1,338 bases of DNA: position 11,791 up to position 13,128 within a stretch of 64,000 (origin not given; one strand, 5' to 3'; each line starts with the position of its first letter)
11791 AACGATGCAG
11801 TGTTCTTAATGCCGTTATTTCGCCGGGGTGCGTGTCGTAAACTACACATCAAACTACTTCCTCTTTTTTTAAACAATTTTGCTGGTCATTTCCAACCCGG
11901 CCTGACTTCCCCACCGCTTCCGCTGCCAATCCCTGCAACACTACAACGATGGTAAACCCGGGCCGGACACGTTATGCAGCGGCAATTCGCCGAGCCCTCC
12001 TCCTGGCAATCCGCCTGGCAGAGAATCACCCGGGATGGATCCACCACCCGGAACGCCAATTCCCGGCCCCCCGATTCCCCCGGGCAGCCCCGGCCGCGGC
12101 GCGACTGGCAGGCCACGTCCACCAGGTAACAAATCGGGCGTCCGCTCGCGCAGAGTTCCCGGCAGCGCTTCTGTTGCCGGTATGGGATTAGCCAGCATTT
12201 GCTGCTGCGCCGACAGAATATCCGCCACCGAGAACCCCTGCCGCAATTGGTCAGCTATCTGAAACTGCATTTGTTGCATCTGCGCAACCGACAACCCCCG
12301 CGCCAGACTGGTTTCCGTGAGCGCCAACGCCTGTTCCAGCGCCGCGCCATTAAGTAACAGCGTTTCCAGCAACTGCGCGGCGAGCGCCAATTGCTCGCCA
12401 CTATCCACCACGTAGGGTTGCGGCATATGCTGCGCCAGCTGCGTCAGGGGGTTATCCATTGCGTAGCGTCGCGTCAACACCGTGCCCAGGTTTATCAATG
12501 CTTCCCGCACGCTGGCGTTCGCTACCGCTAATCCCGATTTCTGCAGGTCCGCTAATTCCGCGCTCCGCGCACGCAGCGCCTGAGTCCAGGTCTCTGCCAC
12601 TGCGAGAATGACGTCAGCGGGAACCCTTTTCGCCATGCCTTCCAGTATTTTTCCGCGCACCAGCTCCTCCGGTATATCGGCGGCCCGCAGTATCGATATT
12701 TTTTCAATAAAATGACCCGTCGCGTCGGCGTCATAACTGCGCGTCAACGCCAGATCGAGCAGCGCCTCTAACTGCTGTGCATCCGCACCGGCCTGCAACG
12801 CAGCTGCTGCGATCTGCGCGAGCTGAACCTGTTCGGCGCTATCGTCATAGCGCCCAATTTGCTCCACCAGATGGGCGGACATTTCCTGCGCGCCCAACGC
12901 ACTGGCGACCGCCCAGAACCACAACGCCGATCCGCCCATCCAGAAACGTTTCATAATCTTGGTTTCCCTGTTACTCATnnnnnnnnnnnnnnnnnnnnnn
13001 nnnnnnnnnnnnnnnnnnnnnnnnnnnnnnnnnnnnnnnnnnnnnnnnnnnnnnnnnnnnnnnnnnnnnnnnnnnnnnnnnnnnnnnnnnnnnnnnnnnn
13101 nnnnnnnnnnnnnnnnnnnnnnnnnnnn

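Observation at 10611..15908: Uncharacterised ECF-sigma envelope module: sigma/anti-sigma plus five exported proteins of no recognisable family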

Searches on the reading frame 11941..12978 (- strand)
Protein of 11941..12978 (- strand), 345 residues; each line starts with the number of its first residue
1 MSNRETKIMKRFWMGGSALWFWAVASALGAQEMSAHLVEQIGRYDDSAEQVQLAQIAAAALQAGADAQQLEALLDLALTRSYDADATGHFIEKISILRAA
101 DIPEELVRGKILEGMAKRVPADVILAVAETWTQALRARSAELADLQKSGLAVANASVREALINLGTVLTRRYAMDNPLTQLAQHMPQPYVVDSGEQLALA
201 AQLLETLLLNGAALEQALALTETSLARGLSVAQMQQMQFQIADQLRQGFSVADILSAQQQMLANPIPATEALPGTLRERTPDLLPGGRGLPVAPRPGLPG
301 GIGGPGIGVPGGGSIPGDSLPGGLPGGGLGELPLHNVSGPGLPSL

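Call 3: search_protein_families(library=pfam, proteins=[window:11941-12978:-], max_evalue=1)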
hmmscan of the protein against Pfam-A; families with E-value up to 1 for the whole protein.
window:11941-12978:- (345 aa): 1 family
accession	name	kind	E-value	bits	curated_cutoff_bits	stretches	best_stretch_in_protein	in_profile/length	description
PF09124.16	Endonuc-dimeris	-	0.17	12.5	22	1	26-56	14-44/54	T4 recombination endonuclease VII, dimerisation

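Call 4: search_protein_families(library=ncbifam, proteins=[window:11941-12978:-], max_evalue=1)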
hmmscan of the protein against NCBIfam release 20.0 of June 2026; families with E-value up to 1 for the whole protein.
window:11941-12978:- (345 aa): 1 family
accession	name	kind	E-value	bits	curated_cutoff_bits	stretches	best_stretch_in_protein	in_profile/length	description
TIGR01514.1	NAPRTase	equivalog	0.053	12.5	269.55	1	47-190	140-279/399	nicotinate phosphoribosyltransferase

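Call 5: find_homologous_proteins(query=window:11941-12978:-, max_evalue=0.001)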
Query window:11941-12978:- (345 aa): 8 proteins with E <= 0.001 among 8000 candidates.
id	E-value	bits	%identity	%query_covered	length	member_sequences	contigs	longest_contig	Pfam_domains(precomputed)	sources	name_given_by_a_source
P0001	8.8e-209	711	100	98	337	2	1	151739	-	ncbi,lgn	-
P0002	4.2e-174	597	85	98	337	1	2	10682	-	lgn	-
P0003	8.3e-167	573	81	98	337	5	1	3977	-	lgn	-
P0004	2.7e-156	538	78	81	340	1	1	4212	-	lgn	-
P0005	1.3e-149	516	76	83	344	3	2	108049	-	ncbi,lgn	-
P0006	5.5e-45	172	38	74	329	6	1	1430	-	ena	-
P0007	1.4e-43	168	37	86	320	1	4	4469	-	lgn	-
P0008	1.6e-39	154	38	67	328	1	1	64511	-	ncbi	-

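Call 6: find_encoding_contigs(protein=P0008, flank=8000, max_places=4)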
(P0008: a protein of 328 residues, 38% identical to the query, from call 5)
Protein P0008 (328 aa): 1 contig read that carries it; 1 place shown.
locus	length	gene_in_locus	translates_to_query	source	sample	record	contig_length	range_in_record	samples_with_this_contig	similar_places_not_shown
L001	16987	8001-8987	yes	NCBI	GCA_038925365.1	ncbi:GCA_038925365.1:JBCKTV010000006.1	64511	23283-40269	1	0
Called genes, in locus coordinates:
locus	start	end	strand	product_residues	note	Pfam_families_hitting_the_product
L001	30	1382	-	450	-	PF00675:Peptidase_M16, PF05193:Peptidase_M16_C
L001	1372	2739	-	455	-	PF00675:Peptidase_M16, PF05193:Peptidase_M16_C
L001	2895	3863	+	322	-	PF02881:SRP54_N, PF06414:Zeta_toxin (weak), PF00448:SRP54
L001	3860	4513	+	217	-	PF00005:ABC_tran, PF13191:AAA_16 (weak), PF13304:AAA_21 (faint)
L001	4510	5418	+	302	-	PF18075:FtsX_ECD, PF02687:FtsX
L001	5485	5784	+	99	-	PF04365:BrnT_toxin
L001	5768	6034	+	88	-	PF12441:CopG_antitoxin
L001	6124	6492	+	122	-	PF02922:CBM_48 (weak), PF16561:AMPK1_CBM (weak)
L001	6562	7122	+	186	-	PF04542:Sigma70_r2, PF08281:Sigma70_r4_2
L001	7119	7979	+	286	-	PF02922:CBM_48, PF16561:AMPK1_CBM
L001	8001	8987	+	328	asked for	-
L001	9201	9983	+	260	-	-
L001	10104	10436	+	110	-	-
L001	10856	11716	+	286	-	PF00140:Sigma70_r1_2 (weak), PF04542:Sigma70_r2, PF04545:Sigma70_r4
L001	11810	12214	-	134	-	PF04386:SspB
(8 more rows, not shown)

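Call 7: find_encoding_contigs(protein=P0005, flank=8000, max_places=4)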
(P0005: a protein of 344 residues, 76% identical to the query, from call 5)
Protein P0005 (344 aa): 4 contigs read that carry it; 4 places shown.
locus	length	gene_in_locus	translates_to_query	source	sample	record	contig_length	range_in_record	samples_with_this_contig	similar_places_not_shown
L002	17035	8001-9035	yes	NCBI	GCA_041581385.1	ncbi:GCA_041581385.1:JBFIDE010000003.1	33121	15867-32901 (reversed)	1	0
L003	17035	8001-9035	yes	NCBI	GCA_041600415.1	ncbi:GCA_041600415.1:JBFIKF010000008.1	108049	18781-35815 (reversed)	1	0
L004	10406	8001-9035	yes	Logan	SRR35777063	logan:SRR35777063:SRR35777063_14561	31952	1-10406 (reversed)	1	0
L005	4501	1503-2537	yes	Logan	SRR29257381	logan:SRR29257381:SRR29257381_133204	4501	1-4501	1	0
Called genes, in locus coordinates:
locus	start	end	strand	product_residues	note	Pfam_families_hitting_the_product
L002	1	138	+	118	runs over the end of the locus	?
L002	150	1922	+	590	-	PF01368:DHH, PF02272:DHHA1, PF17768:RecJ_OB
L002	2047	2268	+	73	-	-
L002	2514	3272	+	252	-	PF00106:adh_short, PF08659:KR, PF13561:adh_short_C2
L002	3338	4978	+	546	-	PF00501:AMP-binding, PF13193:AMP-binding_C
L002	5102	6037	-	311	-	-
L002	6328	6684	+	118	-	-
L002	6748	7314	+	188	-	PF04542:Sigma70_r2, PF08281:Sigma70_r4_2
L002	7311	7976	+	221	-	PF02922:CBM_48, PF16561:AMPK1_CBM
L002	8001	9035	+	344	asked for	-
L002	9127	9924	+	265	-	PF10082:BBP2_2 (weak)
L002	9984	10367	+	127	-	-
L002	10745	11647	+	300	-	PF03462:PCRF, PF00472:RF-1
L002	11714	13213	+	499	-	PF01336:tRNA_anti-codon, PF00152:tRNA-synt_2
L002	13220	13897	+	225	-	PF03167:UDG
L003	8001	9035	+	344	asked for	-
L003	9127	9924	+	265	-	PF10082:BBP2_2 (weak)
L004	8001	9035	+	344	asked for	-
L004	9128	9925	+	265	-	PF10082:BBP2_2 (weak)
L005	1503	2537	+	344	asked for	-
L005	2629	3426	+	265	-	PF10082:BBP2_2 (weak)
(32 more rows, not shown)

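Call 8: find_encoding_contigs(protein=P0001, flank=8000, max_places=3)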
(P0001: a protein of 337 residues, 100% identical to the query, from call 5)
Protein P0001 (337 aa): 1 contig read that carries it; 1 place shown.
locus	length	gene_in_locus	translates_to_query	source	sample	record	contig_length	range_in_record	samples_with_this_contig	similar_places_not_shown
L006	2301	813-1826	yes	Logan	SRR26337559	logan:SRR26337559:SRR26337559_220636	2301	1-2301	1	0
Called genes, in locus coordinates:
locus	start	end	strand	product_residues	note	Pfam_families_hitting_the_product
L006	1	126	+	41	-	?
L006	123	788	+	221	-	PF02922:CBM_48, PF16561:AMPK1_CBM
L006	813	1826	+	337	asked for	-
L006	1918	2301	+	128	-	?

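Call 12: find_related_loci(query=A1, collection=genome_contigs, flank=8000)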
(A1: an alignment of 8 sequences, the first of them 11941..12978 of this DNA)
Query A1 (345 aa) in genome_contigs; peptide patterns used: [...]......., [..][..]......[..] (x = any residue, [..] = any of these).
330 stretches matched a pattern; 10 encode a relative of the query (tblastn E <= 1e-3); 10 distinct loci.
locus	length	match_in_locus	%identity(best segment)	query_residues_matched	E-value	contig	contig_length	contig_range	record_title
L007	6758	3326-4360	79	1-345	7e-149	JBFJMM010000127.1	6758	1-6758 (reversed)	MAG: Porticoccaceae bacterium isolate Mix_sand17.2022.03.Z.25 k141_807103_length_6758_cov_10.9365, whole genome shotgun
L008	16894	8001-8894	75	1-293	1e-134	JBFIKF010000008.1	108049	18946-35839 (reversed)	MAG: Porticoccaceae bacterium isolate Mix_sand12.2021.10.D.21 k141_1048127_length_108049_cov_74.0082, whole genome shotg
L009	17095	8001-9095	72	1-345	8e-130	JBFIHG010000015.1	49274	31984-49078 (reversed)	MAG: Porticoccaceae bacterium isolate Mix_sand11.2021.09.Z.15 k141_1451374_length_49274_cov_18.6696, whole genome shotgu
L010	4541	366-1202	37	19-294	7e-37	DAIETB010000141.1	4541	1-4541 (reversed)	MAG TPA_asm: Sulfuriferula sp. isolate clean1241 k141_668163, whole genome shotgun sequence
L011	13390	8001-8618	39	58-262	6e-34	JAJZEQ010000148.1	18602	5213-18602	MAG: Proteobacteria bacterium isolate LL2.bin39 NODE_3117_length_18602_cov_2.16152, whole genome shotgun sequence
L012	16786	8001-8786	36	11-262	5e-38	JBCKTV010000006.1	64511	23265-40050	Gallionellaceae bacterium isolate SLM_LV1_0830-G10 Node_6_length_64511_cov_48.553483, whole genome shotgun sequence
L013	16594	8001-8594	38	60-256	2e-31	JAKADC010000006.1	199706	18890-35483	MAG: Proteobacteria bacterium isolate WH4.bin45 NODE_21_length_199706_cov_5.036647, whole genome shotgun sequence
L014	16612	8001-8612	37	60-262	7e-31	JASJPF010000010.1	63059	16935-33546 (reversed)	MAG: Thiobacillus sp. isolate MAG_58 NODE_274_length_63059_cov_11.822646, whole genome shotgun sequence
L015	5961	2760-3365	35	60-262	3e-30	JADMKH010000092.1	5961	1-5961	MAG: Thiobacillus sp. isolate MAG_95 NODE_6162_length_5961_cov_4.784118, whole genome shotgun sequence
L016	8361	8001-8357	36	9-129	2e-13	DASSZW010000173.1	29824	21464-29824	MAG TPA_asm: Burkholderiales bacterium isolate SMAG_U719 k141_968591, whole genome shotgun sequence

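Call 30: predict_structure(alignment_id=A1)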
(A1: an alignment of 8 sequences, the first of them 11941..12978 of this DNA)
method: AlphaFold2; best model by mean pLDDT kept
length: 345 residues; sequences in the alignment: 8
mean_pLDDT: 74.6   pTM: 0.62
mean pLDDT of the five models: 74.6, 74.6, 73.7, 73.3, 65.9
residues with pLDDT >= 90: 149; 70-90: 83; 50-70: 30; < 50: 83
segments of 3 or more residues with pLDDT < 50: 1-3, 267-345
pLDDT, mean of each block of 10 residues (from residue 1): 51 57 55 79 88 89 83 90 91 86 86 90 92 93 96 92 95 94 92 94 96 94 93 94 93 91 62 37 32 36 35 34 34 34 31
secondary structure, 60 per line:
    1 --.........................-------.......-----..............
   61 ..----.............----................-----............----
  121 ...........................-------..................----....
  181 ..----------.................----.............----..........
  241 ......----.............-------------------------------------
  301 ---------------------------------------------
elements in order: H3-27 H35-41 H47-62 H67-79 H84-99 H105-116 H121-147 H155-172 H177-182 H193-209 H214-226 H231-246 H251-263

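Call 34: fold_search(model_id=the predicted structure, library=pdb)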
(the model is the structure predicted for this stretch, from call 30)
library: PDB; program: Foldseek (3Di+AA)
matches with E <= 10: 139; with E <= 0.001: 0
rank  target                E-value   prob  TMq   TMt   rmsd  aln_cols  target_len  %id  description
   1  8v2d_J                1.7e-02  0.97  0.23  0.24  16.2       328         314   15  Computational Designed Nanocage O43_129 (released 2024-03-13)
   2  4cj9_A                3.6e-02  0.87  0.19  0.11  12.7       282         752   17  BurrH DNA-binding protein from Burkholderia rhizoxinica in its apo form (released 2014-07-09)
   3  9lcz_A                7.1e-02  0.82  0.21  0.10  15.0       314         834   16  Inactivate TOD6 with GC DNA substrate (released 2025-11-19)
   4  4yxx                  9.7e-02  0.66  0.17  0.25  19.3       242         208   17  Computationally designed left-handed alpha/alpha toroid with 6 repeats (released 2015-12-16)
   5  9lcy_A                1.5e-01  0.35  0.16  0.08  17.6       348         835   14  Inactivate TOD6 with TC DNA substrate (released 2025-11-19)
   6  8eov                  3.9e-01  0.99  0.27  0.61   8.0       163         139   16  Precisely patterned nanofibers made from extendable protein multiplexes (released 2023-08-16)
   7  9dd2                  4.9e-01  0.41  0.18  0.23  14.6       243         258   14  Crystal Structure of Designed allosteric facilitated dissociation switch AS5 (released 2025-08-20)
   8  7udm_A                5.1e-01  0.08  0.09  0.11  26.2       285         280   15  Crystal structure of designed helical repeat protein RPB_PLP1_R6 in alternative conformation 1 (with peptide) (released 2023-03-22)
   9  9k80_A                6.1e-01  0.13  0.14  0.18  16.0       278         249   13  Cryo-EM structure of designed zinc-induced filament Fiber-n6-Zn1-HEHE-5 (released 2025-10-29)
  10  5cwf_D                9.5e-01  0.08  0.11  0.16  18.6       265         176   13  Crystal structure of de novo designed helical repeat protein DHR8 (released 2015-12-16)
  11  9dd1_A                1.0e+00  0.47  0.23  0.29  13.0       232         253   13  Designed allosteric facilitated dissociation switch AS1 in complex state THE with methylated lysines (released 2025-08-20)
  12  5vj4_A                1.2e+00  0.08  0.14  0.17  18.1       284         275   10  Crystal structure of a putative surface protein encoded by BTA121 (released 2017-11-29)
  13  7tmq_A                1.3e+00  0.14  0.12  0.08  14.3       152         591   10  V1 complex lacking subunit C from Saccharomyces cerevisiae, State 3 (released 2022-04-06)
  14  9cop_A                1.3e+00  0.12  0.12  0.08  14.5       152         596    9  Yeast RAVE bound to V-ATPase V1 complex (released 2024-11-20)
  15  3lcn_B                1.4e+00  0.35  0.13  0.37  10.3       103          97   21  Nab2:Gfd1 complex (released 2010-05-12)
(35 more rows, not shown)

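Call 82: search_protein_families(library=padloc, proteins=[window:11941-12978:-], max_evalue=0.01)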
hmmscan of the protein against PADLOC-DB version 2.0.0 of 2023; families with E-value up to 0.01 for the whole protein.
window:11941-12978:- (345 aa): 0 families

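Call 83: search_protein_families(library=phrogs, proteins=[window:11941-12978:-], max_evalue=0.01)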
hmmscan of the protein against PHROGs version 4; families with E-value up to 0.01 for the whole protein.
window:11941-12978:- (345 aa): 0 families
